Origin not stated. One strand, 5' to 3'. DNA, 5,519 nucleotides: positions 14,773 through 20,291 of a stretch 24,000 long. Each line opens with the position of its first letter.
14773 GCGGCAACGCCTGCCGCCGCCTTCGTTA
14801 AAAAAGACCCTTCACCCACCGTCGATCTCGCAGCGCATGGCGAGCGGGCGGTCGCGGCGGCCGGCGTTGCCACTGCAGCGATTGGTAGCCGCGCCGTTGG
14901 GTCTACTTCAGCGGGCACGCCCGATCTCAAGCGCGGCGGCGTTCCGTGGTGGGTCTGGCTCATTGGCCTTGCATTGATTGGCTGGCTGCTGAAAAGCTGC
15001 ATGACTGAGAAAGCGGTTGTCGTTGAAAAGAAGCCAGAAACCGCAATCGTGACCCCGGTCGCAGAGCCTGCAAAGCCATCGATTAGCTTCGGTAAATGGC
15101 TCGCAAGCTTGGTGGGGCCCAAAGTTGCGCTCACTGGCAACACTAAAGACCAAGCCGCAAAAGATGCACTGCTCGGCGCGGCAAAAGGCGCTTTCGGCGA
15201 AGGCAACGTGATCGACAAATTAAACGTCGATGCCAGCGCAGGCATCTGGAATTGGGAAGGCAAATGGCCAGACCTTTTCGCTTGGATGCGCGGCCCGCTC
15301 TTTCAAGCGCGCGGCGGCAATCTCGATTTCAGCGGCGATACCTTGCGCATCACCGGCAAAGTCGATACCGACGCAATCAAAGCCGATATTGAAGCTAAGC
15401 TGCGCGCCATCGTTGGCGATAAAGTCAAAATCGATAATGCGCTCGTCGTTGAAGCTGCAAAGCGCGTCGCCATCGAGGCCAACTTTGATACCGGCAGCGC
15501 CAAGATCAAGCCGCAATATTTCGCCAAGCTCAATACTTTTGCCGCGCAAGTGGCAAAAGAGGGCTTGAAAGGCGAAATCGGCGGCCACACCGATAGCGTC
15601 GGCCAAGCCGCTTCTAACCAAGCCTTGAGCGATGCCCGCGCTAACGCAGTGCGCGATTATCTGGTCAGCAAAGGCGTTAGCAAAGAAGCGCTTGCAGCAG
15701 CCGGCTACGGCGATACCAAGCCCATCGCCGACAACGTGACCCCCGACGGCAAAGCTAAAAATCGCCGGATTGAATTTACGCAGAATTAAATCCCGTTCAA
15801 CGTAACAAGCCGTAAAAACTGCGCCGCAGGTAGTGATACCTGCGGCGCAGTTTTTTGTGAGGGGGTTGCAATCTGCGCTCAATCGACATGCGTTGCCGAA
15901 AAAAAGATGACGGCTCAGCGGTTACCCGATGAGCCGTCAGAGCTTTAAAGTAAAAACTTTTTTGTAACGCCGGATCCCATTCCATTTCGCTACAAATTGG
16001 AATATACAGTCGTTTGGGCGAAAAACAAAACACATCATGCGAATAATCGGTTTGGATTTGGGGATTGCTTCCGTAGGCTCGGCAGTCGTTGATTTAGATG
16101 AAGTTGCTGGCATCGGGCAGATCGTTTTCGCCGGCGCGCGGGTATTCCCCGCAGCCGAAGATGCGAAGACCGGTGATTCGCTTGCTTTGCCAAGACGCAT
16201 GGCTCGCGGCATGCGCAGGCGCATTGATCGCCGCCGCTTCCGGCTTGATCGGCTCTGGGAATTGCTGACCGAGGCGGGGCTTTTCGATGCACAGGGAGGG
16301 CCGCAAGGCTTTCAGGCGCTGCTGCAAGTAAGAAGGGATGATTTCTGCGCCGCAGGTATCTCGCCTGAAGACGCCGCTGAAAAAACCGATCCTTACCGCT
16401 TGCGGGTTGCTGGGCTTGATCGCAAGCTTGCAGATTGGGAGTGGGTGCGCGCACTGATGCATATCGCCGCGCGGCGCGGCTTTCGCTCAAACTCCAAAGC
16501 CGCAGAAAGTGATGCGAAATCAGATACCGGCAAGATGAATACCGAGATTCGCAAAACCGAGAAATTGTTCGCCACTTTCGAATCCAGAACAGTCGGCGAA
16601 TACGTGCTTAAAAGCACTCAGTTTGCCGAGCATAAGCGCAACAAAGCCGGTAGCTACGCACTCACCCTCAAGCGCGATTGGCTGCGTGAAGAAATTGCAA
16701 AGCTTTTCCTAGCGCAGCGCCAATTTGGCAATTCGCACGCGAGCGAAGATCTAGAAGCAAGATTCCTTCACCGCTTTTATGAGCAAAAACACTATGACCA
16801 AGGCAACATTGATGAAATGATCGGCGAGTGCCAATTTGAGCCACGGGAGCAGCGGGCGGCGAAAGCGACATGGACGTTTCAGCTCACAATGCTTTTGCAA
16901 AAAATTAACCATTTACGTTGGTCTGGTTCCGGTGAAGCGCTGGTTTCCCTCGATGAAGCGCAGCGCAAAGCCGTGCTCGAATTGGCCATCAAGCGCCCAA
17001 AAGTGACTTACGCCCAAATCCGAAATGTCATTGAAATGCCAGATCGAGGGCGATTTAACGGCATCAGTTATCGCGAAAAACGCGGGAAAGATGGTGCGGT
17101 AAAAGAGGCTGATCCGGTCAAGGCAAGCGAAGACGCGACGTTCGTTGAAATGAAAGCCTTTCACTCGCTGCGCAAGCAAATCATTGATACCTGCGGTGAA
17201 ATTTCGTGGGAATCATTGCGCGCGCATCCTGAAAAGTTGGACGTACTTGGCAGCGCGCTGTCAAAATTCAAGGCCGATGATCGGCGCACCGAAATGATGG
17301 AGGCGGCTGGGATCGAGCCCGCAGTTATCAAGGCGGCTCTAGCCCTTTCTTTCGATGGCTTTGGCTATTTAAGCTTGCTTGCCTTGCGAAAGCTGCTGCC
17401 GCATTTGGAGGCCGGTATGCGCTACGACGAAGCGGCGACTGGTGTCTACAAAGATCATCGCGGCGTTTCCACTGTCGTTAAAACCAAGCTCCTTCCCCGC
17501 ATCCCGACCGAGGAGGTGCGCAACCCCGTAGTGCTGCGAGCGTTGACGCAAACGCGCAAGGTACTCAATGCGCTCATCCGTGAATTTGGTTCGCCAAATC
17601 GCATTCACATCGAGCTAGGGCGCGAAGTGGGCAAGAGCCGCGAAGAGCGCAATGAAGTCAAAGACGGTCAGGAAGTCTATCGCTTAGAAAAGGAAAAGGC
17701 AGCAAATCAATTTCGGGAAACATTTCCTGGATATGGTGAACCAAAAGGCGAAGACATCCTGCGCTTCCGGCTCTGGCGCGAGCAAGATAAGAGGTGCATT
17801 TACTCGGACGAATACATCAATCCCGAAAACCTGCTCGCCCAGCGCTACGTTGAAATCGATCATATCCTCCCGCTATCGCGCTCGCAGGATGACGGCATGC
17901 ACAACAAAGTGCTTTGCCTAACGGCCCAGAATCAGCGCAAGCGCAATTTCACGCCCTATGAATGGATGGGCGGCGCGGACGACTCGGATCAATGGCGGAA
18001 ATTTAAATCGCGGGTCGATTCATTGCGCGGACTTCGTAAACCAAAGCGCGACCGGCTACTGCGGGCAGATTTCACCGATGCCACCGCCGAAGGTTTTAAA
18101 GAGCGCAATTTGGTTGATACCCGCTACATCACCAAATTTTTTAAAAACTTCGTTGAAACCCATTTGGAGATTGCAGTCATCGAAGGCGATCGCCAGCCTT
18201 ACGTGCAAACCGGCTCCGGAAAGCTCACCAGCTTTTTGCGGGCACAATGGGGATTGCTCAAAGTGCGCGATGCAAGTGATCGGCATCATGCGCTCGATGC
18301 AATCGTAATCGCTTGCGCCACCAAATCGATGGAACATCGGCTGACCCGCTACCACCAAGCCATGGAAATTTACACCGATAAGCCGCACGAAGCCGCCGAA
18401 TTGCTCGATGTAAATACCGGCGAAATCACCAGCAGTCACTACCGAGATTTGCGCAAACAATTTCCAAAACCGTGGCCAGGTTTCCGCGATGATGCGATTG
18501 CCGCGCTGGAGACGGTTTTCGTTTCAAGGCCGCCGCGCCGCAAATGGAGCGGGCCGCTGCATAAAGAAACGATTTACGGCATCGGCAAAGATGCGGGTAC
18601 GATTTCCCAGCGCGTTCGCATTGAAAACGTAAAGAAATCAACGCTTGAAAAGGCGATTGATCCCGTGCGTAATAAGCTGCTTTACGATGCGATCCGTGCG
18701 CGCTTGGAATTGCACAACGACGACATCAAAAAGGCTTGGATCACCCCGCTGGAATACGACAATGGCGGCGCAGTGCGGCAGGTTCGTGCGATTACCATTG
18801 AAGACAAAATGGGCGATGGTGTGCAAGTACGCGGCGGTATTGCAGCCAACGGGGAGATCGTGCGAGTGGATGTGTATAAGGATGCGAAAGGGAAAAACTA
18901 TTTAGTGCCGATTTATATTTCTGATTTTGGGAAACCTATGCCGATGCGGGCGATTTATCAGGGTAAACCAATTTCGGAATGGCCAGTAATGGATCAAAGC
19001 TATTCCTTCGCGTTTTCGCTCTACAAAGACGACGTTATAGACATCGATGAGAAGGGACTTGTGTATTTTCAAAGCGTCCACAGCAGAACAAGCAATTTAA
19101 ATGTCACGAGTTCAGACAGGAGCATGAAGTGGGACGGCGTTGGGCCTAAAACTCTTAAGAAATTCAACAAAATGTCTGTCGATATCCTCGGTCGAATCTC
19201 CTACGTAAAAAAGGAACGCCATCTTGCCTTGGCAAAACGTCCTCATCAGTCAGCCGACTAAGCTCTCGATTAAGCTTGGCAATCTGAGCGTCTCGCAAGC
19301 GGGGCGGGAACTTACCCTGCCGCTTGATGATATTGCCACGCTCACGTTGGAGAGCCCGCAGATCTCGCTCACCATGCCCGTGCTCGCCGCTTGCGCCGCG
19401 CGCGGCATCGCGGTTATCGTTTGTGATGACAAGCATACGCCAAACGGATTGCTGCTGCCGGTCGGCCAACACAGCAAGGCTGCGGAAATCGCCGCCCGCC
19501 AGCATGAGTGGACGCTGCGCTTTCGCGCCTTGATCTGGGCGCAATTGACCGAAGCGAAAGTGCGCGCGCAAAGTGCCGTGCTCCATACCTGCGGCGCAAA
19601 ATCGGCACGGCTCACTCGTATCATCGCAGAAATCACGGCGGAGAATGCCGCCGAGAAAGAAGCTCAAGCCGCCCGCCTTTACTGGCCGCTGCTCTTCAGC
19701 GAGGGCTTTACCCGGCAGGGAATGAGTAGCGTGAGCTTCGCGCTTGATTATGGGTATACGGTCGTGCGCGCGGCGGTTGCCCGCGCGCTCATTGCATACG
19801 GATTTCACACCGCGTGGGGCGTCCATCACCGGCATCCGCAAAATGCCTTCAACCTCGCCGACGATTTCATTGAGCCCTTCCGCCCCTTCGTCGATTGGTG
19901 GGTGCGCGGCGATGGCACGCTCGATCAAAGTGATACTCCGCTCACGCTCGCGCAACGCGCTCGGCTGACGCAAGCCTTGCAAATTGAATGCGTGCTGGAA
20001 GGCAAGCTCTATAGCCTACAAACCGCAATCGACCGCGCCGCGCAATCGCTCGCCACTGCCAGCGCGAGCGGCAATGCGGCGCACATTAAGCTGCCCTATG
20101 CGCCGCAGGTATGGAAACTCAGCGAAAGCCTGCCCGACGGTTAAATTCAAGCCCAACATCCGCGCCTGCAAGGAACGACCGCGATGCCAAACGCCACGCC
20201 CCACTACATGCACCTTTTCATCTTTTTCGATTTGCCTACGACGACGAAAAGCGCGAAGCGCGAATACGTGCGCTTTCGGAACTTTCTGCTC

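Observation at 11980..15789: Aconitase A fused to a TM helix and a periplasmic OmpA-like peptidoglycan-binding domain (1269 aa)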

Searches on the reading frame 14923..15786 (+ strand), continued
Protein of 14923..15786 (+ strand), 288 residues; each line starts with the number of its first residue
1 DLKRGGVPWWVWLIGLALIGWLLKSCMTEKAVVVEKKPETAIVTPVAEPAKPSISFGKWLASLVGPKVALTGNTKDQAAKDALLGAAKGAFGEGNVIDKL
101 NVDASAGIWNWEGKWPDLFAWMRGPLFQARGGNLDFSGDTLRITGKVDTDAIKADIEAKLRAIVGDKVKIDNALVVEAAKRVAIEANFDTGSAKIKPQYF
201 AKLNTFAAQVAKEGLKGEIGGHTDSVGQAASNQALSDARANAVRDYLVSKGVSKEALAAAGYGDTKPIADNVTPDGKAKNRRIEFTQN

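Call 40: search_solved_structures(query=A3, max_evalue=0.001, show_alignments=2)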
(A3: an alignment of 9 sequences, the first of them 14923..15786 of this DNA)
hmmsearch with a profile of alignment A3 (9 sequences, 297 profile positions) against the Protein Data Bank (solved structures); distinct sequences matched with E-value up to 0.001: 84 (the best 60 are shown).
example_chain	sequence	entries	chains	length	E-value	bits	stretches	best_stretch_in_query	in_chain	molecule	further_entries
2l26_A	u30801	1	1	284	3.8e-43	151.6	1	44-294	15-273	Uncharacterized protein Rv0899/MT0922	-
5u1h_A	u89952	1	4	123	9e-33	117.5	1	185-294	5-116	Outer membrane porin F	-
5wtp_A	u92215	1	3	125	3.3e-31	112.4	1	192-294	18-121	OmpA family protein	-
2k1s_A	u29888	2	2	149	1.6e-30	110.2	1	190-295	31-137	Inner membrane lipoprotein yiaD | Probable lipoprotein YiaD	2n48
5wtl_A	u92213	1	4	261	2e-30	109.9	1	191-294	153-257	OmpA family protein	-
6jfw_A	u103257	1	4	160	4.4e-30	108.7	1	192-295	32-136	PA0833-PD protein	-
2kgw_A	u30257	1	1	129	8.1e-29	104.6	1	194-294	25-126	Outer membrane protein A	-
2lca_A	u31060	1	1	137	9.1e-29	104.4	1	194-294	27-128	Uncharacterized protein Rv0899/MT0922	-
2lbt_A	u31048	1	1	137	1.1e-28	104.2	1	194-294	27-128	Uncharacterized protein Rv0899/MT0922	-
3td3_A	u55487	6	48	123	2.9e-26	96.2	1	190-292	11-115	Outer membrane protein omp38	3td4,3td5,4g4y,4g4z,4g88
9v99_A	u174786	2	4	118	3.9e-26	95.7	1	189-293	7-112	Outer membrane beta-barrel domain-containing protein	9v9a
9v9b_A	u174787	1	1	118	1.1e-24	91.1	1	189-293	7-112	Outer membrane beta-barrel domain-containing protein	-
7f4v_aB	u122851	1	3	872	1.2e-24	90.8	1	192-294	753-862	Photosystem I P700 chlorophyll a apoprotein A2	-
4zhy_B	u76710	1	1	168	1.7e-23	87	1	189-292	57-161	YfiB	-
5eb1_B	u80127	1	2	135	1.9e-23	86.9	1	192-292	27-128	YfiB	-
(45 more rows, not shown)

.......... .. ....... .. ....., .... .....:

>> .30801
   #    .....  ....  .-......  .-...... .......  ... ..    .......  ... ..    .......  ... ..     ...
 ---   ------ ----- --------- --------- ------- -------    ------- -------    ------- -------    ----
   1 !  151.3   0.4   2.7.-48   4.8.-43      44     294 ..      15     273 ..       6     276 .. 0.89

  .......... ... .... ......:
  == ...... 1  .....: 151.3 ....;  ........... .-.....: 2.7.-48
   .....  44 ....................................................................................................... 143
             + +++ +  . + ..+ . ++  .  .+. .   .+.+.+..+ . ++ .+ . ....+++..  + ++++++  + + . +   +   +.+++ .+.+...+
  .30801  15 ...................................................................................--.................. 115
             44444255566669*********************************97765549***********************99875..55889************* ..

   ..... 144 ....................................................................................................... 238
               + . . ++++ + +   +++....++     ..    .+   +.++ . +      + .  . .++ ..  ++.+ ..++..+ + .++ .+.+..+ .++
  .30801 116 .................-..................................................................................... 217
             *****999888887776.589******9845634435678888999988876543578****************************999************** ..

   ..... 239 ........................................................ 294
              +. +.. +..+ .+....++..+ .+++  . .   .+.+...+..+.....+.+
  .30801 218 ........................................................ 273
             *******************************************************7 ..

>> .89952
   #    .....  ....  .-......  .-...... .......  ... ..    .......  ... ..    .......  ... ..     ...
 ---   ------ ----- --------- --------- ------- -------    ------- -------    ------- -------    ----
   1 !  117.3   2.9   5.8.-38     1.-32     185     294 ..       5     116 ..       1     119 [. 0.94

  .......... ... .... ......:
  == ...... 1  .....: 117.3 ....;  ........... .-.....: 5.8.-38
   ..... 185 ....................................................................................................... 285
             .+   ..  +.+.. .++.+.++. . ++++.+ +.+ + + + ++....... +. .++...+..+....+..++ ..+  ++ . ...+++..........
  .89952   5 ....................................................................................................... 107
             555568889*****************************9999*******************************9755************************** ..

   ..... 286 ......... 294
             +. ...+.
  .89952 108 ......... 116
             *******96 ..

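Call 49: predict_structure(alignment_id=A3)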
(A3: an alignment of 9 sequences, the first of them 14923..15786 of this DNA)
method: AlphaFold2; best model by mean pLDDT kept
length: 288 residues; sequences in the alignment: 9
mean_pLDDT: 73.3   pTM: 0.46
mean pLDDT of the five models: 73.3, 71.7, 70.9, 69.4, 69.1
residues with pLDDT >= 90: 29; 70-90: 160; 50-70: 54; < 50: 45
segments of 3 or more residues with pLDDT < 50: 1-4, 29-53, 179-181, 267-269, 285-288
pLDDT, mean of each block of 10 residues (from residue 1): 61 87 66 39 39 59 84 88 89 90 78 80 71 85 85 87 87 76 67 84 81 68 66 82 90 79 56 50 48
secondary structure, 60 per line:
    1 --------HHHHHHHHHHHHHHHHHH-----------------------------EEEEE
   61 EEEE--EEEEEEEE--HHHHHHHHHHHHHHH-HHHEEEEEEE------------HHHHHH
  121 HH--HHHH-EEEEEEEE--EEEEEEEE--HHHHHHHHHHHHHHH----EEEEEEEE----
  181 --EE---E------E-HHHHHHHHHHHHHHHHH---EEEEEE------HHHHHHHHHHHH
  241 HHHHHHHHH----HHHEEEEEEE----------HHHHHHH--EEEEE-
elements in order: H9-26 E56-64 E67-74 H77-91 E96-102 H115-122 H125-128 E130-137 E140-147 H150-164 E169-176 H197-213 E217-222 H229-249 E257-263 H274-280 E283-287

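Call 52: fold_search(model_id=the predicted structure, library=pdb)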
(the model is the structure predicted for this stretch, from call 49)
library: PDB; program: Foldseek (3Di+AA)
matches with E <= 10: 743; with E <= 0.001: 122
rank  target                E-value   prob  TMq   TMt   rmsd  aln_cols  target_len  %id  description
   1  2l26_MODEL_1_A        4.4e-13  1.00  0.36  0.40  15.4       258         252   29  Rv0899 from Mycobacterium tuberculosis contains two separated domains (released 2011-08-17)
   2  5wtp_C                6.8e-10  1.00  0.35  0.78   1.8       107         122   40  Crystal structure of the C-terminal domain of outer membrane protein A (OmpA) from Capnocytophaga gingivalis (released 2017-12-13)
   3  5u1h_C                1.7e-09  1.00  0.35  0.77   1.8       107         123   43  Crystal structure of the C-terminal peptidoglycan binding domain of OprF (PA1777) from Pseudomonas aeruginosa (released 2017-01-11)
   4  5u1h_A                1.8e-09  1.00  0.35  0.78   1.8       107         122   43  Crystal structure of the C-terminal peptidoglycan binding domain of OprF (PA1777) from Pseudomonas aeruginosa (released 2017-01-11)
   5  5wtl_D                1.8e-09  1.00  0.34  0.40   2.1       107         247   40  Crystal structure of the periplasmic portion of outer membrane protein A (OmpA) from Capnocytophaga gingivalis (released 2017-12-13)
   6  5wtl_A                1.9e-09  1.00  0.33  0.37   2.1       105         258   41  Crystal structure of the periplasmic portion of outer membrane protein A (OmpA) from Capnocytophaga gingivalis (released 2017-12-13)
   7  5wtp_A                8.5e-09  1.00  0.35  0.77   1.8       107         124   40  Crystal structure of the C-terminal domain of outer membrane protein A (OmpA) from Capnocytophaga gingivalis (released 2017-12-13)
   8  5wtl_C                9.6e-09  1.00  0.34  0.38   1.8       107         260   39  Crystal structure of the periplasmic portion of outer membrane protein A (OmpA) from Capnocytophaga gingivalis (released 2017-12-13)
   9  5wtp_B                1.0e-08  1.00  0.34  0.78   1.8       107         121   39  Crystal structure of the C-terminal domain of outer membrane protein A (OmpA) from Capnocytophaga gingivalis (released 2017-12-13)
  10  6jfw_A                1.6e-08  1.00  0.32  0.63   1.9       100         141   42  Crystal structure of PA0833 periplasmic domain from Pseudomonas aeruginosa reveals an unexpected enlarged peptidoglyca (released 2019-03-20)
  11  2lbt_MODEL_1_A        2.4e-08  1.00  0.33  0.69   2.2       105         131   38  Solution structure of the C domain of RV0899(D236A) from mycobacterium tuberculosis (released 2012-01-04)
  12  4g4w                  4.1e-08  1.00  0.35  0.88   1.9       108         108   29  Crystal structure of peptidoglycan-associated lipoprotein from Acinetobacter baumannii (released 2013-07-24)
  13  4zhy_B                4.3e-08  1.00  0.33  0.80   2.5       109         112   30  Crystal structure of a bacterial signalling complex (released 2016-04-27)
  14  3td3_H                6.2e-08  1.00  0.35  0.79   1.8       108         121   36  Crystal structure of OmpA-like domain from Acinetobacter baumannii in complex with glycine (released 2011-10-26)
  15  7rjj_A                6.2e-08  1.00  0.32  0.73   2.1       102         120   42  Crystal Structure of the Peptidoglycan Binding Domain of the Outer Membrane Protein (OmpA) from Klebsiella pneumoniae  (released 2021-07-28)
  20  3td5_A                1.1e-07  1.00  0.35  0.80   1.8       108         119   36  Crystal structure of OmpA-like domain from Acinetobacter baumannii in complex with L-Ala-gamma-D-Glu-m-DAP-D-Ala-D-Ala (released 2011-10-26)
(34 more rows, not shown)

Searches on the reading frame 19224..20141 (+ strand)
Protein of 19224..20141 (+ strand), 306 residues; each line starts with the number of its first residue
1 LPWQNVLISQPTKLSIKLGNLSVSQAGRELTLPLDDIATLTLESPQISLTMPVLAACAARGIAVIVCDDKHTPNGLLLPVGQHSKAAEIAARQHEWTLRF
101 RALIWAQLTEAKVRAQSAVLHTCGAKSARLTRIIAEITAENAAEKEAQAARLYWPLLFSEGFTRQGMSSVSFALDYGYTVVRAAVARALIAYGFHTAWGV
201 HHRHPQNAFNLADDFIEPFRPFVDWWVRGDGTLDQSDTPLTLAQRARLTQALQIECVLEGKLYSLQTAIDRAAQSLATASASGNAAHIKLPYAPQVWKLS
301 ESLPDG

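Call 18: search_protein_families(library=pfam, proteins=[window:19224-20141:+], max_evalue=0.001)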
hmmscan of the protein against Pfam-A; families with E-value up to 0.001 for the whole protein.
window:19224-20141:+ (306 aa): 1 family
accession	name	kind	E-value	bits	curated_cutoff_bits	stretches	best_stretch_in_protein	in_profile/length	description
PF01867.21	Cas_Cas1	-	8.4e-23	81.4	22.3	1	8-227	4-246/283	CRISPR associated protein Cas1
